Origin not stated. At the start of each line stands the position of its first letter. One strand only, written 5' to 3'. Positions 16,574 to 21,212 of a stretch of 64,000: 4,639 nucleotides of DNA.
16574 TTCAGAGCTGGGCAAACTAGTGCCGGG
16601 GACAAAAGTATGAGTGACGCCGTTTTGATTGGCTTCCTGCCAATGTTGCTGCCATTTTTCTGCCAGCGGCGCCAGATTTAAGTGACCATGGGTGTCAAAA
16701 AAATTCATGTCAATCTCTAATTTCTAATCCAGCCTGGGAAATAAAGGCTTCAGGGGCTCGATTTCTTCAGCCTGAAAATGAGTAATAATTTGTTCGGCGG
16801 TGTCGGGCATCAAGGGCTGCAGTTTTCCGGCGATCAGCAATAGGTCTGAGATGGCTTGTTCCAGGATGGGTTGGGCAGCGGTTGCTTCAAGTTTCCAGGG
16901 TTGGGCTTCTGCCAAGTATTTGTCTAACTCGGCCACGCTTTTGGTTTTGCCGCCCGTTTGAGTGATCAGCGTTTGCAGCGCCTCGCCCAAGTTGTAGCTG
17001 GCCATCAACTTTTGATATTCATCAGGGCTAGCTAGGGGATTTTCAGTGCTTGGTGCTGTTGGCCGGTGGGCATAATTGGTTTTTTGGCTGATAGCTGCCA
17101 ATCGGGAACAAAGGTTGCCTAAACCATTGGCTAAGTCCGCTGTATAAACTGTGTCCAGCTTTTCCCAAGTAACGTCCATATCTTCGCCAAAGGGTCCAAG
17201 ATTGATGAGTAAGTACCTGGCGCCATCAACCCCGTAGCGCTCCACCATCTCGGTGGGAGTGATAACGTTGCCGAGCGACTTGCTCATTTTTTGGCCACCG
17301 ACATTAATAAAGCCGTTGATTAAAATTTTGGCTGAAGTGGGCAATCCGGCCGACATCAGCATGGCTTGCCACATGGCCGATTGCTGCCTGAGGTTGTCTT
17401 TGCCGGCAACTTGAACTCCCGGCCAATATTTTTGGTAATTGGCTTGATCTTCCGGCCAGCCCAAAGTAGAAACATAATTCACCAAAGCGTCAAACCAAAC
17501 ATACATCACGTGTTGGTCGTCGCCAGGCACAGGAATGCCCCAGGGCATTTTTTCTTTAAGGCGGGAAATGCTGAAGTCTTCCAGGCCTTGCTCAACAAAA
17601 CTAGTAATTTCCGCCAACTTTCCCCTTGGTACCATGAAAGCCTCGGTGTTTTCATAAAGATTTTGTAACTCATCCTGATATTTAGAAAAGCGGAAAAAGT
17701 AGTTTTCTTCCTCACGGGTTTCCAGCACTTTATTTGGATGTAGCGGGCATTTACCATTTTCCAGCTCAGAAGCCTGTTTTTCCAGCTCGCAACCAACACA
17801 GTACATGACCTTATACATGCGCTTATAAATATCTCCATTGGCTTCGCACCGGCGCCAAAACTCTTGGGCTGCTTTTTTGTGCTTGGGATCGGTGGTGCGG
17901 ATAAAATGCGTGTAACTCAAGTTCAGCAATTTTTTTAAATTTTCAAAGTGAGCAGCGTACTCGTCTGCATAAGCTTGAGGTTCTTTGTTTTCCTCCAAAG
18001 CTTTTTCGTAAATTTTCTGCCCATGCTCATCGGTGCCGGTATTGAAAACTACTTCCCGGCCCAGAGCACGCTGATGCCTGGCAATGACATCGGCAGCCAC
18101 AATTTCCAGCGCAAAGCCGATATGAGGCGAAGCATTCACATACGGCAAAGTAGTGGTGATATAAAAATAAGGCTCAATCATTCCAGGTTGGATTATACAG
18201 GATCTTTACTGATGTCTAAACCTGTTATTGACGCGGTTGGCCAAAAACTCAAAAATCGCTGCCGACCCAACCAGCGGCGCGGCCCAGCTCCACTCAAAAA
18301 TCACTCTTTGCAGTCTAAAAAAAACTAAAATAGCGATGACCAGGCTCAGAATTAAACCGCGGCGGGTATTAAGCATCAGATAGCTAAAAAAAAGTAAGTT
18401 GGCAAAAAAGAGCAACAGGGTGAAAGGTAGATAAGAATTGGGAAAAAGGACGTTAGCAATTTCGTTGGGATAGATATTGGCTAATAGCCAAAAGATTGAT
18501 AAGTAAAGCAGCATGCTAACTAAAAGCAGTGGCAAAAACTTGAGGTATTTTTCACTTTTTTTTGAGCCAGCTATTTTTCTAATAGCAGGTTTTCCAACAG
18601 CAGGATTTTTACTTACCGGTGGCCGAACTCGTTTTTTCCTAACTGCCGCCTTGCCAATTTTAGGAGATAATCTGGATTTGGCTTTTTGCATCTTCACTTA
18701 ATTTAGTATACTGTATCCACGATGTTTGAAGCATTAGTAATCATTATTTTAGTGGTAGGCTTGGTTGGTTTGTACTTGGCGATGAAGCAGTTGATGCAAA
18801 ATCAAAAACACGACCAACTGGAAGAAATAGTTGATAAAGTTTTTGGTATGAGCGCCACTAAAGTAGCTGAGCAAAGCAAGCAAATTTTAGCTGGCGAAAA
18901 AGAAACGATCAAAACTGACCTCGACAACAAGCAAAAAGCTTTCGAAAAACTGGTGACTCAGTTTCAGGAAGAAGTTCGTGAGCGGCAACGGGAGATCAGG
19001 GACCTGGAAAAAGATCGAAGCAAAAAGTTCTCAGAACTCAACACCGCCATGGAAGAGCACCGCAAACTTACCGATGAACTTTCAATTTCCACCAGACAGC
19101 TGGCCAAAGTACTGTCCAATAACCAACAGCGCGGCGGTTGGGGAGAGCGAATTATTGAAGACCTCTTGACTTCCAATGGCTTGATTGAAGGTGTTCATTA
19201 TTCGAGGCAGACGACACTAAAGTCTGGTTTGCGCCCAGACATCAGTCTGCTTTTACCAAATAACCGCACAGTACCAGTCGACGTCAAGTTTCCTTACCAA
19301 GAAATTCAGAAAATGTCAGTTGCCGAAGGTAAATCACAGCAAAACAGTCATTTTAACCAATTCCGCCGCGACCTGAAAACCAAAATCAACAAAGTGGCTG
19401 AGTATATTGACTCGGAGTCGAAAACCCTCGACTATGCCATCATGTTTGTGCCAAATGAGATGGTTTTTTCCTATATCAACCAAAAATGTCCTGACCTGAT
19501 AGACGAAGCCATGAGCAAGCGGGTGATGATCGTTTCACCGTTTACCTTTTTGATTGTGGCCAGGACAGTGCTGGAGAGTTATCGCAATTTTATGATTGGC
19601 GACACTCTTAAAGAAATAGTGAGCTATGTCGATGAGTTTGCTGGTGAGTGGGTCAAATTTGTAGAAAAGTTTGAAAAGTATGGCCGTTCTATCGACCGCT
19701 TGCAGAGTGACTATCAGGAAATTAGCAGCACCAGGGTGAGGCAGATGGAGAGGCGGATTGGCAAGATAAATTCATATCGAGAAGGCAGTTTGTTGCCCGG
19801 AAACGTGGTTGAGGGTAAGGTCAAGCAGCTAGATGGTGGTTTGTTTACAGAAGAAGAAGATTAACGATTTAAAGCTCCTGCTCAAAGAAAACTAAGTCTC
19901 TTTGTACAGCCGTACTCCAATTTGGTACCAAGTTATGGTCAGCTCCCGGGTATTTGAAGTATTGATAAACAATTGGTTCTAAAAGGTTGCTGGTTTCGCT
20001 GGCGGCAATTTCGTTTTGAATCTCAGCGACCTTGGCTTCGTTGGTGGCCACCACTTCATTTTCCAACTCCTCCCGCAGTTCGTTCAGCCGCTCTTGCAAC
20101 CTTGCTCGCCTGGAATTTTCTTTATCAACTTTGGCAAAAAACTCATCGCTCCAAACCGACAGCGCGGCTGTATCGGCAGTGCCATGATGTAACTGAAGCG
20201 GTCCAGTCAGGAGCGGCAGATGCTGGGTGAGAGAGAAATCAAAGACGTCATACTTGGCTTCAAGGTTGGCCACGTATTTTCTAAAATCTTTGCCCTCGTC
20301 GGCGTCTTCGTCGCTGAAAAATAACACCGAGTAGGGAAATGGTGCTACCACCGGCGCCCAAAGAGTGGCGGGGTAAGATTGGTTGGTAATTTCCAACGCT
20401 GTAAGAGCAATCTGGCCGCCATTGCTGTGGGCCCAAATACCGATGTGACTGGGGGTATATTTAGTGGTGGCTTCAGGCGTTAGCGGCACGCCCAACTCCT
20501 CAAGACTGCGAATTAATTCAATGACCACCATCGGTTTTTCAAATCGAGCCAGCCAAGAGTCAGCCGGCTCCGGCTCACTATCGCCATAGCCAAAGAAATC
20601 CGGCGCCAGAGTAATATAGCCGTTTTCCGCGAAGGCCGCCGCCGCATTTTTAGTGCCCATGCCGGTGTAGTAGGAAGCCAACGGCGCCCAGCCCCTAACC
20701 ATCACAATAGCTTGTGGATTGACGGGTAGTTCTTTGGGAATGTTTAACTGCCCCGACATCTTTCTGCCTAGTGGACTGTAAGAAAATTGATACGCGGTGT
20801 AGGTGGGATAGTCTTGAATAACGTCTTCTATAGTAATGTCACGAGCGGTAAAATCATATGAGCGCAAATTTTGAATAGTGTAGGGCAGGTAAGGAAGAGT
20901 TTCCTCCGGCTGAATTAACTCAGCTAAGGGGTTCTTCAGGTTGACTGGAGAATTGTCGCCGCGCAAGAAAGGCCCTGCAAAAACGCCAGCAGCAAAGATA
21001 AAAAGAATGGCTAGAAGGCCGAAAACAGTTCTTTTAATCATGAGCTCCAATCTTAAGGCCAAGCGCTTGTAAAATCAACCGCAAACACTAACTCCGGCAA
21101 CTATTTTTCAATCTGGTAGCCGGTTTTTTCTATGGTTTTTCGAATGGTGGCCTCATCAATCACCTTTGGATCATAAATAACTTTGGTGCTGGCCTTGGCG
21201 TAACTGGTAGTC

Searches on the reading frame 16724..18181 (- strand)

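Call 18: search_protein_families(library=pfam, proteins=[window:16724-18181:-], max_evalue=0.0001)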
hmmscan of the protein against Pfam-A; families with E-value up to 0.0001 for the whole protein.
window:16724-18181:- (485 aa): 3 families
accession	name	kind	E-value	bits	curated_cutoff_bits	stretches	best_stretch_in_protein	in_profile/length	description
PF09334.17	tRNA-synt_1g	-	2.6e-96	323.2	20.1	2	136-361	160-390/391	tRNA synthetases class I (M)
PF00133.28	tRNA-synt_1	-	7.9e-33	114.3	22.7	2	222-336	295-412/414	tRNA synthetases class I (I, L, M and V)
PF01406.26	tRNA-synt_1e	-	1e-13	51.8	27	1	286-327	241-282/301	tRNA synthetases class I (C) catalytic domain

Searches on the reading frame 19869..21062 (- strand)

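Call 18: search_protein_families(library=pfam, proteins=[window:19869-21062:-], max_evalue=0.0001)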
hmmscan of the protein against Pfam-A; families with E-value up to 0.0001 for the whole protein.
window:19869-21062:- (397 aa): 1 family
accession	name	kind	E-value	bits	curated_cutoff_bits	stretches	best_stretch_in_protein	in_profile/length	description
PF12146.15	Hydrolase_4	-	6.4e-05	22.8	27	0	138-239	21-111/239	Serine aminopeptidase, S33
